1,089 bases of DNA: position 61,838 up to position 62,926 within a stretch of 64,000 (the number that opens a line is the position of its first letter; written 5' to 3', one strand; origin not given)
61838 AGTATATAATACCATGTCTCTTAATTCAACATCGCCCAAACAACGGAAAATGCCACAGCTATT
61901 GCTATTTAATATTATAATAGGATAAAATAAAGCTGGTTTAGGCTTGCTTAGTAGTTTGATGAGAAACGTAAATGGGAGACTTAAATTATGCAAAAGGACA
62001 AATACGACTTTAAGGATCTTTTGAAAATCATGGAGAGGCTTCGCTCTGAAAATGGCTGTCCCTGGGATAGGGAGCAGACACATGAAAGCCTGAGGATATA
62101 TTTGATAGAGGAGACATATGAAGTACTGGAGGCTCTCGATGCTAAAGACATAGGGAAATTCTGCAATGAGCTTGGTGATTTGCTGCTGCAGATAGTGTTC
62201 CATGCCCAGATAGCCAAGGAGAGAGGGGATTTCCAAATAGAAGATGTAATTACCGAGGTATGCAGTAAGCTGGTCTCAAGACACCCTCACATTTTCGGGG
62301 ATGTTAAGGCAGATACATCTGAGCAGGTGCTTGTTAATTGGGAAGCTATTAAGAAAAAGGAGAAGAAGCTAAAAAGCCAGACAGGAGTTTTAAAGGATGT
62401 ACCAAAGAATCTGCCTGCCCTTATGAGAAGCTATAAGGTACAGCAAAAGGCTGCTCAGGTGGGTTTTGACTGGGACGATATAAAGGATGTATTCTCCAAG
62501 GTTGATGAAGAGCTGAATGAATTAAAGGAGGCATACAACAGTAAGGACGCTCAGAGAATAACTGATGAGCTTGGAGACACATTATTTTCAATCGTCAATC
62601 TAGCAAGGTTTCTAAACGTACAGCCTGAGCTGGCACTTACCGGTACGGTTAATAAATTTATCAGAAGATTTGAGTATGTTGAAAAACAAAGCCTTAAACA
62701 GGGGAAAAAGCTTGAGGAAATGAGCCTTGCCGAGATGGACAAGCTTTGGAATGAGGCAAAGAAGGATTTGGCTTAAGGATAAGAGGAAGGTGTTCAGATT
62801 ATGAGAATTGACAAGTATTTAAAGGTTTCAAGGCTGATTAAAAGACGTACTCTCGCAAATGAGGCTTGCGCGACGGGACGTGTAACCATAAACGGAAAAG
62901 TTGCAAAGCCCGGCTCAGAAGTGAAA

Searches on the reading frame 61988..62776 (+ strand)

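Call 65: search_protein_families(library=pfam, proteins=[window:61988-62776:+], max_evalue=0.00001)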
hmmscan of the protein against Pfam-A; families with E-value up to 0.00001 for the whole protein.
window:61988-62776:+ (262 aa): 2 families
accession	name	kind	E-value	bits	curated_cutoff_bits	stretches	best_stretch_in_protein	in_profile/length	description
PF03819.22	MazG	-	1.8e-38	131.1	22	2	30-103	1-74/74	MazG nucleotide pyrophosphohydrolase domain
PF01503.22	PRA-PH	-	1.2e-10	42.1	21.3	0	163-214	23-76/86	Phosphoribosyl-ATP pyrophosphohydrolase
